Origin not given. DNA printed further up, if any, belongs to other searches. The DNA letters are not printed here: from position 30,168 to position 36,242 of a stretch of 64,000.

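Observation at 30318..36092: Giant 1,924-aa signal-less multidomain protein is the most likely novel element of the window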

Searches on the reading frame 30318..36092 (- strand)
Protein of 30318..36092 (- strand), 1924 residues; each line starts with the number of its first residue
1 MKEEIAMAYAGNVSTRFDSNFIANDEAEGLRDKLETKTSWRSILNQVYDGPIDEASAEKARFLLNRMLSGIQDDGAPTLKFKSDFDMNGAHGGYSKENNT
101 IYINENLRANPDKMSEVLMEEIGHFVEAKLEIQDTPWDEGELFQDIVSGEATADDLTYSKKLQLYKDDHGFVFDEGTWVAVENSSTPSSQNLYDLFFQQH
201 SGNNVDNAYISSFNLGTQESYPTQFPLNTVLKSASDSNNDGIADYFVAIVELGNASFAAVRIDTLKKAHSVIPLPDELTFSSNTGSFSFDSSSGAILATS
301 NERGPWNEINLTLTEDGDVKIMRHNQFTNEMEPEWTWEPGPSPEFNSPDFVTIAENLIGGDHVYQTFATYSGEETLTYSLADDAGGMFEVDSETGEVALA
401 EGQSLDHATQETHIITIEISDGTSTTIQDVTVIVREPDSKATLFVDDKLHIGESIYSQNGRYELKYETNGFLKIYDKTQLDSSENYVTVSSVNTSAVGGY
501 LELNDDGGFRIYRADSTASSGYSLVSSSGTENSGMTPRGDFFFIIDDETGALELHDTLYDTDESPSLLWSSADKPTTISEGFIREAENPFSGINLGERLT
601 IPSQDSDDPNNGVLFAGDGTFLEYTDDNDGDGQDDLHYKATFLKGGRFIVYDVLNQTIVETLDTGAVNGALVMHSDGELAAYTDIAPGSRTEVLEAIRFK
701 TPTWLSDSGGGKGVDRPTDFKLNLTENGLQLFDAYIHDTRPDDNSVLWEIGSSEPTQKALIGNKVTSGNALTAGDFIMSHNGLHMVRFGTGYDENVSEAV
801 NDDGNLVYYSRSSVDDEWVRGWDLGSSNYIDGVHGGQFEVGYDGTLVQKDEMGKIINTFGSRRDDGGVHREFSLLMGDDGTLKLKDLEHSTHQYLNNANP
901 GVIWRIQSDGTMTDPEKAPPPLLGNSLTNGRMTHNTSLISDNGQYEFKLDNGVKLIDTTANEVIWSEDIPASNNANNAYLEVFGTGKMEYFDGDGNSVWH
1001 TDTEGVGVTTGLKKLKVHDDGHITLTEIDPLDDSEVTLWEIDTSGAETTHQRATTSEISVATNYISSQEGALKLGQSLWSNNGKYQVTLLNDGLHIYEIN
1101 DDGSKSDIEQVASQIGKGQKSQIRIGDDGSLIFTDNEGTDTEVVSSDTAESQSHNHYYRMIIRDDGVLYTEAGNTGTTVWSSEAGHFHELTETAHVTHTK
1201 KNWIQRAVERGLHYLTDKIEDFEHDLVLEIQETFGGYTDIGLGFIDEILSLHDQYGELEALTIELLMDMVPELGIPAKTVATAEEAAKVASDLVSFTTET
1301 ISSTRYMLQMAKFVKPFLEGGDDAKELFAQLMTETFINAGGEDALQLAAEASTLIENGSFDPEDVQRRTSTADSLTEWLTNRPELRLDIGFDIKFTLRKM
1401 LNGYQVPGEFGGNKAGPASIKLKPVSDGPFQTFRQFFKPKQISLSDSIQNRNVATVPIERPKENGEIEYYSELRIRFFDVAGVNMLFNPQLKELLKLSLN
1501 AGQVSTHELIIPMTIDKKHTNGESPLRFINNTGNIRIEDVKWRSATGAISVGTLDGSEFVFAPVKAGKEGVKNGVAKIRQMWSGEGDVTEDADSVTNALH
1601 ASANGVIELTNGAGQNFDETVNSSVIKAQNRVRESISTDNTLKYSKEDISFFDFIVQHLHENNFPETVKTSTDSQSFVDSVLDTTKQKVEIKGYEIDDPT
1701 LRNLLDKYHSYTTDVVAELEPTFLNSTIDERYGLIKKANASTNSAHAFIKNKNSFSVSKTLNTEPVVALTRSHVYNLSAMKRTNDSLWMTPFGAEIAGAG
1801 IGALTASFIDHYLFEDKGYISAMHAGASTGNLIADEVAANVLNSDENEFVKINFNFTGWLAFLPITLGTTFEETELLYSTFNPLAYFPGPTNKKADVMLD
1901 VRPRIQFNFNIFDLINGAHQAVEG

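Call 5: search_protein_families(library=pfam, proteins=[window:30318-36092:-], max_evalue=1)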
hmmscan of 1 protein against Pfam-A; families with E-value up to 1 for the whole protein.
window:30318-36092:- (1924 aa): 6 families
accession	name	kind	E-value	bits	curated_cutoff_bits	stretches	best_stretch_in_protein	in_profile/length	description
PF00028.23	Cadherin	-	0.0002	22.2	28.8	1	373-431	28-89/93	Cadherin domain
PF01453.30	B_lectin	-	0.00074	20.4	32.4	1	1118-1188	14-81/105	D-mannose binding lectin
PF18957.6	RibLong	-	0.019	16.2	27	1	376-434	36-92/93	Long Rib domain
PF12545.13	DUF3739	-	0.18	12.7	27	1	1784-1846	34-98/110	Filamentous haemagglutinin family outer membrane protein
PF12218.14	End_N_terminal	-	0.28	11.4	26.3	0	1586-1617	5-33/67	N terminal extension of bacteriophage endosialidase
PF23896.1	DUF7244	-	0.64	10.6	27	0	377-397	21-41/57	Domain of unknown function (DUF7244)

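Call 6: search_protein_families(library=ncbifam, proteins=[window:30318-36092:-], max_evalue=1)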
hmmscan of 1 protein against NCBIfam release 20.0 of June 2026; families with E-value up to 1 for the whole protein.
window:30318-36092:- (1924 aa): 1 family
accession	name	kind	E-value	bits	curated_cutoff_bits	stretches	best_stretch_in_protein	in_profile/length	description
NF033557.1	LLB_putidacin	subfamily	0.00024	20.6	275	0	931-1038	14-130/274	putidacin L1 family lectin-like bacteriocin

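Call 7: find_homologous_proteins(query=window:30318-36092:-)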
Query window:30318-36092:- (1924 aa): 11 proteins with E <= 0.001 among 8000 candidates.
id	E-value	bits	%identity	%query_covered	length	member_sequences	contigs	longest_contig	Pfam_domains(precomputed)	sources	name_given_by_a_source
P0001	0.0e+0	4365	100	100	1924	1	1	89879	-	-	-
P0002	1.4e-41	160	33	5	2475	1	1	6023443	PF00801.27,PF00028.24,PF17803.8,PF28399.1,PF13855.13,PF25374.1,PF17963.8,PF19410.6,PF00404.25,PF23592.1,PF18957.7,PF12799.14,PF18584.8,PF13860.13,PF28393.1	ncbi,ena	-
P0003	3.4e-38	149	34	5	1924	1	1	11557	PF00801.27,PF00028.24,PF17803.8,PF28399.1,PF26204.1,PF18911.7,PF25374.1,PF08266.19,PF17963.8,PF19410.6,PF00404.25,PF23592.1,PF18957.7,PF18584.8,PF13860.13,PF28393.1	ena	-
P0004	2.9e-32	129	29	9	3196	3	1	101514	PF23598.2,PF13306.13,PF00801.27,PF18981.7,PF00028.24,PF17803.8,PF16403.12,PF28399.1,PF08329.17,PF13855.13,PF18911.7,PF01272.26,PF25374.1,PF17963.8,PF23592.1,PF00560.40,PF12799.14,PF13860.13,PF28393.1,PF23952.2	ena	-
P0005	1.6e-28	117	31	5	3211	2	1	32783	PF23598.2,PF13306.13,PF00028.24,PF17803.8,PF28399.1,PF08329.17,PF13855.13,PF18911.7,PF25374.1,PF14580.13,PF17963.8,PF23592.1,PF18957.7,PF12799.14,PF13860.13,PF28393.1,PF23952.2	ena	-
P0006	9.8e-24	101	39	4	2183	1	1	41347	PF25374.1,PF17963.8,PF00354.25,PF23592.1,PF24619.2,PF00028.24,PF17803.8,PF23722.2,PF16184.12,PF14252.12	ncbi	-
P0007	1.0e-23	101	29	5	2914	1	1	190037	PF28033.1,PF21605.4,PF01108.24,PF00801.27,PF25059.2,PF23376.2,PF00028.24,PF25788.3,PF28399.1,PF24489.2,PF09294.17,PF08329.17,PF16656.12,PF17963.8,PF26232.1,PF00041.28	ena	-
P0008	5.4e-20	89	36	4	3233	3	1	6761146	PF25374.1,PF18957.7,PF00028.24,PF08329.17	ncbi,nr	ncbi:ELWxxDGT repeat protein [Caulifigura coniformis]|nr:ELWxxDGT repeat protein [Caulifigura conifo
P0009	4.0e-17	79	38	4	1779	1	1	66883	PF25374.1,PF17963.8,PF00354.25,PF23592.1,PF24619.2,PF13385.14,PF00028.24,PF17803.8,PF23722.2,PF16184.12,PF14252.12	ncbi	ncbi:MAG: cadherin domain-containing protein [Nitrospiraceae bacterium]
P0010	1.9e-13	67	33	5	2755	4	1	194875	PF23598.2,PF13306.13,PF25374.1,PF17963.8,PF23592.1,PF00028.24,PF28399.1,PF12799.14,PF13855.13,PF28393.1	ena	-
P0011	5.8e-6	42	28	8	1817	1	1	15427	PF00801.27,PF25374.1,PF17963.8,PF00028.24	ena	-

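Call 12: search_solved_structures(query=window:30318-36092:-, max_evalue=10)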
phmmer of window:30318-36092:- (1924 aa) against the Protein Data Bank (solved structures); distinct sequences matched with E-value up to 10: 6.
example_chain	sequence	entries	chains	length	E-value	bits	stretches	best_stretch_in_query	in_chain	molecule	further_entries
5cyx_A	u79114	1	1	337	6.3e-05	23.7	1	348-448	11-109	Protein Cdhr2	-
5czr_A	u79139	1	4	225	0.0025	18.4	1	350-446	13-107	Cadherin-related family member 2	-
7n86_A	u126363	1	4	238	0.003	18.1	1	350-446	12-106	Cadherin-related family member 2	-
4pdt_A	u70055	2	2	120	0.0067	17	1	928-1006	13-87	Mannose recognizing lectin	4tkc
4oit_A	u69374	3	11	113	0.025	15.1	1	923-1025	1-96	LysM domain protein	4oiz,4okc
5t1x_A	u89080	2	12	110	1.4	9.3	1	926-1023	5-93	Lectin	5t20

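Call 16: find_encoding_contigs(protein=window:30318-36092:-, flank=10000, max_places=6)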
Protein window:30318-36092:- (1924 aa): 1 contig read that carries it; 1 place shown.
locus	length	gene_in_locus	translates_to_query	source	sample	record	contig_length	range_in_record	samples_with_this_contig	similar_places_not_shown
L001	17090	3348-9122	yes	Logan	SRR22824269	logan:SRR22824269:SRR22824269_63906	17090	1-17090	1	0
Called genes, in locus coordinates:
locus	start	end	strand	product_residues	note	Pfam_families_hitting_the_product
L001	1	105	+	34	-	?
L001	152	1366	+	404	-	PF01053:Cys_Met_Meta_PP, PF00155:Aminotran_1_2 (weak)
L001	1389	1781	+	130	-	PF04379:DUF525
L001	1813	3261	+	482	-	PF02386:TrkH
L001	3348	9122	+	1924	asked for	-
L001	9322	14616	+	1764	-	PF21142:A2M_bMG2, PF11974:bMG3, PF01835:MG2, PF17972:bMG5, PF17962:bMG6, PF07703:A2M_BRD, PF07678:TED_complement (weak), PF17973:bMG10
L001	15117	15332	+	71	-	PF07896:DUF1674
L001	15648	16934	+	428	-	PF13400:Tad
